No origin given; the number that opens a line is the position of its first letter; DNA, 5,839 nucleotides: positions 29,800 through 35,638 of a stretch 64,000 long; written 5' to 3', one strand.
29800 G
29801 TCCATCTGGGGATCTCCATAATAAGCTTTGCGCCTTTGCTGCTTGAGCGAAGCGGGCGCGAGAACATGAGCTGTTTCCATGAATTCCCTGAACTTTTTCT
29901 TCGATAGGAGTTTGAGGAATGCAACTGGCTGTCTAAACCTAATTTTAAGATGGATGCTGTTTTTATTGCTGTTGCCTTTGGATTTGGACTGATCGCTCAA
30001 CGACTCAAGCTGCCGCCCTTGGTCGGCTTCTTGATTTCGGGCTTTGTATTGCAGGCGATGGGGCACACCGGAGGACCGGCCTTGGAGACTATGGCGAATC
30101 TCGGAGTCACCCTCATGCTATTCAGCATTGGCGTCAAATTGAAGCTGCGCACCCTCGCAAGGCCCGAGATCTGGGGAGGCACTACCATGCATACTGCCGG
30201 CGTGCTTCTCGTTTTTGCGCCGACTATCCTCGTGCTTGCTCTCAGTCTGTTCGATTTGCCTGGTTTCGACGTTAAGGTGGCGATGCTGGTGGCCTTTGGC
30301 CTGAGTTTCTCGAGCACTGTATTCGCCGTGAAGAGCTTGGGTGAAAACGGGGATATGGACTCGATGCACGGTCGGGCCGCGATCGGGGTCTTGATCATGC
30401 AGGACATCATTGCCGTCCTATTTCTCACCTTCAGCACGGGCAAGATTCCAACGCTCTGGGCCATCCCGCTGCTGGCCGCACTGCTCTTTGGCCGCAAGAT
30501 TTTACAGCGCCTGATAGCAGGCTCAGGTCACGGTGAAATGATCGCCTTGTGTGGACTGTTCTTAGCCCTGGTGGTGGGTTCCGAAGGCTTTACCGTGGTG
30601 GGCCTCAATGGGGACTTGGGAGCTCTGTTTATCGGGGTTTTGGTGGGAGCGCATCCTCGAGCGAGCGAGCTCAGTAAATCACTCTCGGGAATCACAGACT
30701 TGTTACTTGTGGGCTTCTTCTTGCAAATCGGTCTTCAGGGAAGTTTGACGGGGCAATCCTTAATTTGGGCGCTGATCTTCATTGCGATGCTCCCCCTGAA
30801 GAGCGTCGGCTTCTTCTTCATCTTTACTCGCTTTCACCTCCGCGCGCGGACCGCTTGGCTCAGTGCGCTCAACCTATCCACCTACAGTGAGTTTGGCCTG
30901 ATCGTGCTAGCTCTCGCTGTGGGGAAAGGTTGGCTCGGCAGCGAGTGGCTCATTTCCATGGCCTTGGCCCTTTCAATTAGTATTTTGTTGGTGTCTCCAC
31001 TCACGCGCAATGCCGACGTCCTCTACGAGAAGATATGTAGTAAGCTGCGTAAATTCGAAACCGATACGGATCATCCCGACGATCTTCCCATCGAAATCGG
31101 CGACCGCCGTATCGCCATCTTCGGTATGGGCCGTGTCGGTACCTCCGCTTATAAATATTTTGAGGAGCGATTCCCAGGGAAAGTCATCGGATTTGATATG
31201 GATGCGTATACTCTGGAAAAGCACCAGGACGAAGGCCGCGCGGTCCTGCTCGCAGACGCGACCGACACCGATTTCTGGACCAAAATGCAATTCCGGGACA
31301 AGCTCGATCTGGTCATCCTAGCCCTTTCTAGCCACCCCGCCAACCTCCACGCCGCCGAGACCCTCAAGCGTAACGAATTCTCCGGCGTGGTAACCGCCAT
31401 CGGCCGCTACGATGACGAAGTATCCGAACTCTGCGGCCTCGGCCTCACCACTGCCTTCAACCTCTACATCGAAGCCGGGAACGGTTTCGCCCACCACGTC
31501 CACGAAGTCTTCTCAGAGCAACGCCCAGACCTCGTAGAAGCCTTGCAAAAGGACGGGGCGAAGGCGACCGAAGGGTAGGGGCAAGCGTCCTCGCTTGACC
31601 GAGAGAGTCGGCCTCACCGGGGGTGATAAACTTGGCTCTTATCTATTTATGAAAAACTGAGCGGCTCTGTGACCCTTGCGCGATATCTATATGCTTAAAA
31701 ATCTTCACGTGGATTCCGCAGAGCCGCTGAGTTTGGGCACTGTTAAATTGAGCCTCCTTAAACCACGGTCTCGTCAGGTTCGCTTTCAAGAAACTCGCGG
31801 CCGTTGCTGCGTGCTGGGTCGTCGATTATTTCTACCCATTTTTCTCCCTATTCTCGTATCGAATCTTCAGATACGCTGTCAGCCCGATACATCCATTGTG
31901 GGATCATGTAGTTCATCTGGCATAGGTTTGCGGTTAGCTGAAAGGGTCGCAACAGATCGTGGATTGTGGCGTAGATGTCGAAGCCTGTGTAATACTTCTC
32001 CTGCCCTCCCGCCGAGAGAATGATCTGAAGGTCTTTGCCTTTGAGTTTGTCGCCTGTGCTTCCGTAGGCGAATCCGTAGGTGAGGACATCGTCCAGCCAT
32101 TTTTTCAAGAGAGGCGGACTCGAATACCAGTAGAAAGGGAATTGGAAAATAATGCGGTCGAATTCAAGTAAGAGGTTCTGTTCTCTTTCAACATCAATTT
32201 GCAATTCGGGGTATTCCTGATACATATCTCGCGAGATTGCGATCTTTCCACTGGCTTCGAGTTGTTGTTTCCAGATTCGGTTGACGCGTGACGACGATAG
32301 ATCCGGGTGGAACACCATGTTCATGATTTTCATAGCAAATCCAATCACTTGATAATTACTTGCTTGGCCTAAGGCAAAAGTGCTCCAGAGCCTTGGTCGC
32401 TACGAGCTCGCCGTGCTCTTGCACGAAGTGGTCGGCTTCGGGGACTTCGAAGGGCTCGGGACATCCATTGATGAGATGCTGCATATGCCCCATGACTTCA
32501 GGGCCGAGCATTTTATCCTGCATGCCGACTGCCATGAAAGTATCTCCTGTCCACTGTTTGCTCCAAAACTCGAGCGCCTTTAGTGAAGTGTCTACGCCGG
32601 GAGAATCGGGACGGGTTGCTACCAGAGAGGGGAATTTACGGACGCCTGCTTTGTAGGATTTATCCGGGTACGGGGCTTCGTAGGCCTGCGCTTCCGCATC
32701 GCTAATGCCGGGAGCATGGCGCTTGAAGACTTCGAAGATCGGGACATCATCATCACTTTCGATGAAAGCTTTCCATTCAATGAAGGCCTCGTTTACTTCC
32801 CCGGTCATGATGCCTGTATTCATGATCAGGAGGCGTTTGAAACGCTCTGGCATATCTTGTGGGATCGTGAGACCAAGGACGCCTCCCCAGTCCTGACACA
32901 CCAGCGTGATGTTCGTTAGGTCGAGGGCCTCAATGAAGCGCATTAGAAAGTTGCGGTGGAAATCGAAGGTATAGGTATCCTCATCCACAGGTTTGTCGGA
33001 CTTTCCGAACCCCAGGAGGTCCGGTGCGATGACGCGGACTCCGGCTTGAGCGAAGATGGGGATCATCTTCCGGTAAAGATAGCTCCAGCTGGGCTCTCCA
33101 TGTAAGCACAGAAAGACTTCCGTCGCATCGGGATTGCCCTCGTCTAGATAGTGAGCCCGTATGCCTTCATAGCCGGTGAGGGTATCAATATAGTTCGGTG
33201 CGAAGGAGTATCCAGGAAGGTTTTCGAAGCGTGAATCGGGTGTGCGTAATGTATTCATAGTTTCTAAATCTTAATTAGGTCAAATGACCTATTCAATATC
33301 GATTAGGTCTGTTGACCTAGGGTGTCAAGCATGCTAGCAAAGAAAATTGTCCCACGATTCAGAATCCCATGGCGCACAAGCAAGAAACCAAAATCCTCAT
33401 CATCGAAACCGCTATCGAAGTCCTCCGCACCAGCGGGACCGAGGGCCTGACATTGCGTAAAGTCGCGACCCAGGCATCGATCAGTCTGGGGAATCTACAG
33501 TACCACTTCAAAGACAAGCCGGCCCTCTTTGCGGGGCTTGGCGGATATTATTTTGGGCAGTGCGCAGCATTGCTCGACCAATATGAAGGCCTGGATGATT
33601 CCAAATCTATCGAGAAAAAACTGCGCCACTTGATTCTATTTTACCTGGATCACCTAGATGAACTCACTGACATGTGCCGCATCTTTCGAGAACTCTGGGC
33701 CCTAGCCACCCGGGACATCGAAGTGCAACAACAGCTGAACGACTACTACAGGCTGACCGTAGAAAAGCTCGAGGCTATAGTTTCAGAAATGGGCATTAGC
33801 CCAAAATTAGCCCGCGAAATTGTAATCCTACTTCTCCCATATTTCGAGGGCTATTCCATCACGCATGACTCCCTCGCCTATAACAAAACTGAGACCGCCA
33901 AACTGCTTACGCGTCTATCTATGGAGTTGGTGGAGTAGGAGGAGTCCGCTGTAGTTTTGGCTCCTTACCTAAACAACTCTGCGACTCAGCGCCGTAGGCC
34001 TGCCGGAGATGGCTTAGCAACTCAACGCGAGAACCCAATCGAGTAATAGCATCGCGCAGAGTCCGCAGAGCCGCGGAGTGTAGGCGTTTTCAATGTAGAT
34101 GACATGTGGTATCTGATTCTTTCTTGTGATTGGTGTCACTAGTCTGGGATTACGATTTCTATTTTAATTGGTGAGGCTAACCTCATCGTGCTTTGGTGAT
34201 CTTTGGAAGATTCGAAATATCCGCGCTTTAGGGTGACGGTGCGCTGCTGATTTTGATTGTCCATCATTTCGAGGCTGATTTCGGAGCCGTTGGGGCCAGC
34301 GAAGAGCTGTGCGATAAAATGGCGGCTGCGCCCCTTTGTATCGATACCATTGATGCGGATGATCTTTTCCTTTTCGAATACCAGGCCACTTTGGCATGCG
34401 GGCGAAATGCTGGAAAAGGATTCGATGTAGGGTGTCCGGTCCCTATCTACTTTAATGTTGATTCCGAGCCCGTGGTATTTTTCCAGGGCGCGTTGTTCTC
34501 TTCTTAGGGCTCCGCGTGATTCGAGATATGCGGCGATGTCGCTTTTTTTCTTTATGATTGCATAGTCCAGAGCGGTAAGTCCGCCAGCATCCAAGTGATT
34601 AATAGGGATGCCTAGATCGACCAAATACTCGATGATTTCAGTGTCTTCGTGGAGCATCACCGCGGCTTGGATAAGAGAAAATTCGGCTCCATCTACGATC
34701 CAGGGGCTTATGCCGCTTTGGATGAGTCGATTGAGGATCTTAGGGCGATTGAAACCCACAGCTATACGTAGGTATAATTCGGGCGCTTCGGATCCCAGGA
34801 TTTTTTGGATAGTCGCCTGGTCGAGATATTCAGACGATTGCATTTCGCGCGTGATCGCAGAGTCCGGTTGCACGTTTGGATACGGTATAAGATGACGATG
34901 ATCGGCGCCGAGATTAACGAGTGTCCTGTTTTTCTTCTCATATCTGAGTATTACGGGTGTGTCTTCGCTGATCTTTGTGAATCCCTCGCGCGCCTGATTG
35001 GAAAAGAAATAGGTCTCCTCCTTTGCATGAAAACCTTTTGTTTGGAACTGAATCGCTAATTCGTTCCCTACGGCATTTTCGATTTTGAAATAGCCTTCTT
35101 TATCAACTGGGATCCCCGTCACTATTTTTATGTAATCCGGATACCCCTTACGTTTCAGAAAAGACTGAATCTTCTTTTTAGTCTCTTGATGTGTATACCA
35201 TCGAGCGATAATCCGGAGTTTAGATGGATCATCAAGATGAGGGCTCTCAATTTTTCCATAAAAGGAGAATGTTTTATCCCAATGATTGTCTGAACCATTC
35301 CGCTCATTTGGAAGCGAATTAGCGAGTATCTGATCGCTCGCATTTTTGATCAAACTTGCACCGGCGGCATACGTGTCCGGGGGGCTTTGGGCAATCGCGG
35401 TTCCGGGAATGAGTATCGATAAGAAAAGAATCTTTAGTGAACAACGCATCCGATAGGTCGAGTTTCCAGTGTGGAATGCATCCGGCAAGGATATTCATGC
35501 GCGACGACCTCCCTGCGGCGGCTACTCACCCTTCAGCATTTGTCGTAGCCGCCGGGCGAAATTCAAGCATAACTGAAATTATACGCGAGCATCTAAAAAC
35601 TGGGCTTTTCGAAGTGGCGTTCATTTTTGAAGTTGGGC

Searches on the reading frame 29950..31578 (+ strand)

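Call 68: search_protein_families(library=pfam, proteins=[window:29950-31578:+], max_evalue=0.00001)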
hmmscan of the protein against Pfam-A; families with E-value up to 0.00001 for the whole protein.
window:29950-31578:+ (542 aa): 2 families
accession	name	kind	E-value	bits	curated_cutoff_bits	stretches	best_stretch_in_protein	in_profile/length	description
PF00999.27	Na_H_Exchanger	-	7.1e-29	101.3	26.2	1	7-351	2-372/375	Sodium/hydrogen exchanger, transmembrane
PF02254.24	TrkA_N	-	1.9e-12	48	23.8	1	388-503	1-114/116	TrkA-N domain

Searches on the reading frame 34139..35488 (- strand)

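Call 68: search_protein_families(library=pfam, proteins=[window:34139-35488:-], max_evalue=0.00001)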
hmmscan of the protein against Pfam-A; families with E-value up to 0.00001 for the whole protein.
window:34139-35488:- (449 aa): 2 families
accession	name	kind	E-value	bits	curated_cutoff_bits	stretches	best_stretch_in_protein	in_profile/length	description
PF13637.12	Ank_4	-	3.9e-10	40.2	22.7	1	275-322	3-49/50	Ankyrin repeats (many copies)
PF12796.13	Ank_2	-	5.5e-07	30.5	27.3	1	241-323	2-80/90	Ankyrin repeats (3 copies)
